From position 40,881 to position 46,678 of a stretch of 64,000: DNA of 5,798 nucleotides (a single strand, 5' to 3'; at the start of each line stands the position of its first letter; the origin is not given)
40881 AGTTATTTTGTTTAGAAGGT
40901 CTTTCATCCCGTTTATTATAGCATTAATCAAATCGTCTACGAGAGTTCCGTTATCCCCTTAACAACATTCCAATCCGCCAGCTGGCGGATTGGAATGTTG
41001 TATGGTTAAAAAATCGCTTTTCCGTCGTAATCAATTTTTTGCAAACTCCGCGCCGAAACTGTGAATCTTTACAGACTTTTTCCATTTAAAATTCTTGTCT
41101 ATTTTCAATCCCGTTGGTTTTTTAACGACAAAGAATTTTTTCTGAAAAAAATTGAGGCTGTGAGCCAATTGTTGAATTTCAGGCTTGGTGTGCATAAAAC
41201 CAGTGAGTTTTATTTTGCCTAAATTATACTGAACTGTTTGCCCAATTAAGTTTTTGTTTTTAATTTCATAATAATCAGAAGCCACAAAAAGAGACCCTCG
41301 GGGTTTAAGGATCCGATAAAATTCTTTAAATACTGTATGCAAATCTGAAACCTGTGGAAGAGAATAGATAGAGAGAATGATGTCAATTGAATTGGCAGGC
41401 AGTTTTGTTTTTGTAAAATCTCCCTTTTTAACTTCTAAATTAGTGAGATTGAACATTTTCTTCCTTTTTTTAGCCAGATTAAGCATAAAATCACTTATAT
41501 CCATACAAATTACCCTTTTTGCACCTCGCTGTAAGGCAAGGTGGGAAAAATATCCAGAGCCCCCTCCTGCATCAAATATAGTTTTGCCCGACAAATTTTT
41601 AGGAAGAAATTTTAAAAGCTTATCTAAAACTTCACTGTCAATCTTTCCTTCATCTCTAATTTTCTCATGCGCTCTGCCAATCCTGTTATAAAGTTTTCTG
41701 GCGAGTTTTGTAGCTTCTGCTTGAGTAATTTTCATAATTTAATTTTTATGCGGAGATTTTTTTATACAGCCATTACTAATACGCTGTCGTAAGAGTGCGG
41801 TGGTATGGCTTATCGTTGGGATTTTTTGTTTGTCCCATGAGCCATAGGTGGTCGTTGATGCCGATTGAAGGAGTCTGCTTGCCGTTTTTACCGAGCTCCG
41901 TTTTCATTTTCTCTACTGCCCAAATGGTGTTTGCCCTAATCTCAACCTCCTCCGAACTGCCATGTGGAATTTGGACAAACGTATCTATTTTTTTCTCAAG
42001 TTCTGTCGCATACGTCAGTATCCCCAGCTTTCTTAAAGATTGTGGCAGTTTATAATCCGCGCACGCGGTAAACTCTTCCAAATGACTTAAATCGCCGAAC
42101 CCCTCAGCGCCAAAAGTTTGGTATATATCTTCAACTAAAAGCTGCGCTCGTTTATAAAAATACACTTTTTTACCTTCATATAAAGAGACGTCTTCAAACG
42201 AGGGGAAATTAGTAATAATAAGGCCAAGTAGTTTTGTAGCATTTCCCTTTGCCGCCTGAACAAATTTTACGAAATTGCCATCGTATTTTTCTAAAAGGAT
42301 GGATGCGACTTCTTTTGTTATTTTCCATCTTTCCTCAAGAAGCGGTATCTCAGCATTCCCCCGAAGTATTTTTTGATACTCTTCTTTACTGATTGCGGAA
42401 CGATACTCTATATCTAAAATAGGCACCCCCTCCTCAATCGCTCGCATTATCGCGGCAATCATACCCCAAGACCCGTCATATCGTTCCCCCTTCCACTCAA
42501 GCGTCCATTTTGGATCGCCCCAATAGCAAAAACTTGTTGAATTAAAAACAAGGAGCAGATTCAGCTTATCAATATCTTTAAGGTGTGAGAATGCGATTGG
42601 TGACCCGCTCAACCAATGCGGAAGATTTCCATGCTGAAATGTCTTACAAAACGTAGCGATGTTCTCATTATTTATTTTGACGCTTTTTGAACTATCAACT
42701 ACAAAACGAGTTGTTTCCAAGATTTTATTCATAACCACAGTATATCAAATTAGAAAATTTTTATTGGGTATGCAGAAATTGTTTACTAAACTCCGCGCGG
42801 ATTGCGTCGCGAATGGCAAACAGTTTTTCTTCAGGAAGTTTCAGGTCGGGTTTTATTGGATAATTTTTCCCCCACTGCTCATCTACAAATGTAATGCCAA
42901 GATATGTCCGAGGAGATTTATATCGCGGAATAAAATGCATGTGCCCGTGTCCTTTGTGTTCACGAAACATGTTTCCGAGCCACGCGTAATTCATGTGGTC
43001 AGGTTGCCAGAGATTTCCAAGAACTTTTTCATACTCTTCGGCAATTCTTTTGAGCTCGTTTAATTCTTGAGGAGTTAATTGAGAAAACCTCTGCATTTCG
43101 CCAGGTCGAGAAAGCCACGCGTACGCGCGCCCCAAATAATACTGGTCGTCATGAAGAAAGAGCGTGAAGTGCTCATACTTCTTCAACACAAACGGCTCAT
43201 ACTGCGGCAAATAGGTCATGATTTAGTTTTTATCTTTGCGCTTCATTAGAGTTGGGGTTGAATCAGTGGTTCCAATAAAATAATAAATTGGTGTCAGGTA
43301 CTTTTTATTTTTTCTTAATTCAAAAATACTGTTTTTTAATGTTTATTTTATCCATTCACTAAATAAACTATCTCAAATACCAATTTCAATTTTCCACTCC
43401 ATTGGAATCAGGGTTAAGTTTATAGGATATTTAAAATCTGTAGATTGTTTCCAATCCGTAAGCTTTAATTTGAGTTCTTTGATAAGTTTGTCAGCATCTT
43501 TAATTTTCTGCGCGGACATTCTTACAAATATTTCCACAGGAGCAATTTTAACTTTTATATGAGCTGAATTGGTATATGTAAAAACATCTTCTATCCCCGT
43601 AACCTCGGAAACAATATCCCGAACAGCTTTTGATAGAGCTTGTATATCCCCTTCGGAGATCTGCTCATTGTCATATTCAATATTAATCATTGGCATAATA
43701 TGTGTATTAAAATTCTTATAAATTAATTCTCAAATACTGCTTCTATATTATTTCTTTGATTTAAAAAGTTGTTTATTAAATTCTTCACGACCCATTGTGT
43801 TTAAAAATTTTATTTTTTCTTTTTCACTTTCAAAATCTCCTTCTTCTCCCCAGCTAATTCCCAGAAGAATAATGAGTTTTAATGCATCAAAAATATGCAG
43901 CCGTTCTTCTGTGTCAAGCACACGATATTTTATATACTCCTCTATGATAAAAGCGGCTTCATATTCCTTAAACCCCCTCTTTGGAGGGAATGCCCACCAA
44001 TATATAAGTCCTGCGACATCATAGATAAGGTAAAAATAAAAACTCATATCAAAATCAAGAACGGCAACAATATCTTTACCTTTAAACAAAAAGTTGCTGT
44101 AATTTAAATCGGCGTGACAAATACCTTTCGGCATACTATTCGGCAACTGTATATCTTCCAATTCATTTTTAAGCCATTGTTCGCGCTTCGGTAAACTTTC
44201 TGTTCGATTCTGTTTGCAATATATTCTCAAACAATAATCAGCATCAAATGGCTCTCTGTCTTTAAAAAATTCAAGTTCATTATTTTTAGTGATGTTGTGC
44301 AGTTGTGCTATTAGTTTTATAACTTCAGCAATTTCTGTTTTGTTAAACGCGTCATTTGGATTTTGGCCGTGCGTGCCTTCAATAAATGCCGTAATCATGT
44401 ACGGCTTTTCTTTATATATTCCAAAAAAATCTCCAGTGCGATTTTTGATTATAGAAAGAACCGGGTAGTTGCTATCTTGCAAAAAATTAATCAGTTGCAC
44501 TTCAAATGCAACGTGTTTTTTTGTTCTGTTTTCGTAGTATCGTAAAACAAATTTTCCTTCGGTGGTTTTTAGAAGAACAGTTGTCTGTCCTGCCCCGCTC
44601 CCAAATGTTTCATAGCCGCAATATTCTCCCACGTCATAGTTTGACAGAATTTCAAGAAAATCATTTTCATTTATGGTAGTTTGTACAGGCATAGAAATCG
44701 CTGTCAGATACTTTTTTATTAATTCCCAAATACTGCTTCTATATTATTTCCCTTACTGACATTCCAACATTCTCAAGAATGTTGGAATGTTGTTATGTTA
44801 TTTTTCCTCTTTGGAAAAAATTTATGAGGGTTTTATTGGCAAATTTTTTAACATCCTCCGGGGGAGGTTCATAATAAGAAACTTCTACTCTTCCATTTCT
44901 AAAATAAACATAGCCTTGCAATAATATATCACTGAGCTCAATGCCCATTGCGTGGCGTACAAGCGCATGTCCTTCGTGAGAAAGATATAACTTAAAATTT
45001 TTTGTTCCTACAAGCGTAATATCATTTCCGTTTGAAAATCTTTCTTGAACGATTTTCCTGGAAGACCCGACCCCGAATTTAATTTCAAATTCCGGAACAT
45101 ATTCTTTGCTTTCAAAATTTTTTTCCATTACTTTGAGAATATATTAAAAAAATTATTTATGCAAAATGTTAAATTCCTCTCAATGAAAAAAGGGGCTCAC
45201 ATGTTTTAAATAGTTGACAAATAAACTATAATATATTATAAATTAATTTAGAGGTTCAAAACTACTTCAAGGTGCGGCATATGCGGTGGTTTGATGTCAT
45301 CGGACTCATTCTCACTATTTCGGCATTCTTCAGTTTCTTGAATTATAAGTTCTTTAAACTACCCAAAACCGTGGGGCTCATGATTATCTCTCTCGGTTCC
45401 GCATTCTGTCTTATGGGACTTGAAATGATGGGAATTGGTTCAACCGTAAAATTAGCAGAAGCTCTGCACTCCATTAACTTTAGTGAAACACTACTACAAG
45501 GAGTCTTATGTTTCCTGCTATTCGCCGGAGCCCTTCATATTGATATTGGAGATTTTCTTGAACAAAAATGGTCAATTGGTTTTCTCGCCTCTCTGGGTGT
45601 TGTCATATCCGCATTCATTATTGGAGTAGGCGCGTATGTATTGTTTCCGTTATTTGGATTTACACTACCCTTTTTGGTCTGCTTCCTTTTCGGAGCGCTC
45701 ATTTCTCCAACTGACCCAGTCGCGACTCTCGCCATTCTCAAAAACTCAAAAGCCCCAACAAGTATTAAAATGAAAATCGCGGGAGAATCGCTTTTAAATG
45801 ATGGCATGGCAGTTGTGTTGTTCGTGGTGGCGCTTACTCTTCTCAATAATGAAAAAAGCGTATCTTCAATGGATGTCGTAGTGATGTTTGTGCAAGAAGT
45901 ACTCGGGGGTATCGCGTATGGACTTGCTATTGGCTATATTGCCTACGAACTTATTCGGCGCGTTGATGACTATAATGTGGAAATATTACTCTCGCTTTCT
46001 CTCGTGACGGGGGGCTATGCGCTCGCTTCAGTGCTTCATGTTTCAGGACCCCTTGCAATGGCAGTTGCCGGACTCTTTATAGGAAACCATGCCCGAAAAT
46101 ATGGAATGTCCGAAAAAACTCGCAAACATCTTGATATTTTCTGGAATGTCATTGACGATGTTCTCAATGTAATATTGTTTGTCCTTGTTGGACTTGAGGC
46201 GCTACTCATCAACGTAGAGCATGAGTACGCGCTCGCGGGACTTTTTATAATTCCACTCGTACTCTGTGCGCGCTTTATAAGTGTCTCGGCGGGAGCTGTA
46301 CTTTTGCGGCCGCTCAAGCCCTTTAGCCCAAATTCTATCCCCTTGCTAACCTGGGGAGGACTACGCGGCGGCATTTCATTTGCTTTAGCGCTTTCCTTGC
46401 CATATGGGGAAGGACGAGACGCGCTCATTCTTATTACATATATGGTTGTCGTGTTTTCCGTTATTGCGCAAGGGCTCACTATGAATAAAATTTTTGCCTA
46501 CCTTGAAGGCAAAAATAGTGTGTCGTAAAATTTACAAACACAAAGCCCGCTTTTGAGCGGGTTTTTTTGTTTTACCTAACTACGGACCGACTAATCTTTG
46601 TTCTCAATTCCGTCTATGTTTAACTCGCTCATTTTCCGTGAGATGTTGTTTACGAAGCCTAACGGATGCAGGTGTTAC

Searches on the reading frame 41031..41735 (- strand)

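Call 8: search_protein_families(library=pfam, proteins=[window:41031-41735:-])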
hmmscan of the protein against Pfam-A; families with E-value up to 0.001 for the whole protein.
window:41031-41735:- (234 aa): 15 families
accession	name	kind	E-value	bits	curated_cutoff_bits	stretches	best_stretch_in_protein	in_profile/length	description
PF08241.18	Methyltransf_11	-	2e-19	70.5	21.2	1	55-151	2-95/95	Methyltransferase domain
PF13649.12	Methyltransf_25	-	2.7e-17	63.7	27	1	53-147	1-97/97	Methyltransferase domain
PF13847.12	Methyltransf_31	-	3.2e-17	63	27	1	49-162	3-126/145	Methyltransferase domain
PF13489.12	Methyltransf_23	-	5.7e-13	49.3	27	1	33-154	6-119/164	Methyltransferase domain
PF01209.24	Ubie_methyltran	-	1.5e-11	44.5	20.1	1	47-152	45-152/233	ubiE/COQ5 methyltransferase family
PF08242.18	Methyltransf_12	-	4.1e-11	43.9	30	1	55-149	2-98/98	Methyltransferase domain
PF20922.3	Anamorsin_N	-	4.4e-07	30.2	27.1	1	108-184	43-120/163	Anamorsin, N-terminal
PF05175.20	MTS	-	3.6e-06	27.2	23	1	40-151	23-138/170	Methyltransferase small domain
PF01728.25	FtsJ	-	3.8e-06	27.4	24.1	1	47-120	20-95/181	FtsJ-like methyltransferase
PF05148.21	Methyltransf_8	-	2e-05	25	27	1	94-201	98-199/219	Hypothetical methyltransferase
PF06325.19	PrmA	-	5.5e-05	23.2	22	1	47-148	159-255/296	Ribosomal protein L11 methyltransferase (PrmA)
PF01555.25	N6_N4_Mtase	-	0.00011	22.7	26.7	0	132-210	32-86/221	DNA methylase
PF00891.24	Methyltransf_2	-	0.00018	21.3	22.3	1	51-191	64-204/210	O-methyltransferase domain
PF08003.17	Methyltransf_9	-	0.00039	19.9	23.8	1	38-102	105-168/315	Protein of unknown function (DUF1698)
PF13679.12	Methyltransf_32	-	0.00065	20.1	27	1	35-115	11-97/143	Methyltransferase domain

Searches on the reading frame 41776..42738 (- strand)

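Call 8: search_protein_families(library=pfam, proteins=[window:41776-42738:-])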
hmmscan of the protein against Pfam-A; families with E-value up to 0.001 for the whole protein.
window:41776-42738:- (320 aa): 1 family
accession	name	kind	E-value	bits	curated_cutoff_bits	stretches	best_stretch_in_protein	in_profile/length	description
PF10343.14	Q_salvage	-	8.6e-76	255.6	25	1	57-318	9-283/285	Queuosine salvage protein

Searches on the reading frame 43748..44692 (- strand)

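Call 8: search_protein_families(library=pfam, proteins=[window:43748-44692:-])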
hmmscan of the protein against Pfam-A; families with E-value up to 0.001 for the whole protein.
window:43748-44692:- (314 aa): 2 families
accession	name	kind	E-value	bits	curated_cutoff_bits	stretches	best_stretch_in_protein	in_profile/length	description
PF01636.29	APH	-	1.9e-25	90.5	23.2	1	28-242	3-222/239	Phosphotransferase enzyme family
PF07914.17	DUF1679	-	0.00028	20.3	24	0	52-141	104-194/414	Uncharacterized oxidoreductase dhs-27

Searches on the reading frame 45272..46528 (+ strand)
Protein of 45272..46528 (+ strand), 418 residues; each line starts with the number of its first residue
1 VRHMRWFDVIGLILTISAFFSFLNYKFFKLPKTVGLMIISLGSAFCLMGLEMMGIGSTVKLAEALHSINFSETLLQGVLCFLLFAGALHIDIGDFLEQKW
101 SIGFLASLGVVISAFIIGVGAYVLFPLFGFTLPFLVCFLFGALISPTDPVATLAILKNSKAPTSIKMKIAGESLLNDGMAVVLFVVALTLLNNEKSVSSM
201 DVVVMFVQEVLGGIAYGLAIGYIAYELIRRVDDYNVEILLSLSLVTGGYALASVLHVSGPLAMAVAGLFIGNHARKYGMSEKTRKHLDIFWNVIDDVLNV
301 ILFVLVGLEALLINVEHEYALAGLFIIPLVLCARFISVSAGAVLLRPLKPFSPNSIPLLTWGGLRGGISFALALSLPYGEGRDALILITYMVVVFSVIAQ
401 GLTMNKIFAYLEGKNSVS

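Call 8: search_protein_families(library=pfam, proteins=[window:45272-46528:+])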
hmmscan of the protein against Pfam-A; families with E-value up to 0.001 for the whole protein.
window:45272-46528:+ (418 aa): 1 family
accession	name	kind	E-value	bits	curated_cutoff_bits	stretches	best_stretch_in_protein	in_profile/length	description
PF00999.27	Na_H_Exchanger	-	3.5e-61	207.6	26.2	1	17-406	3-371/375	Sodium/hydrogen exchanger, transmembrane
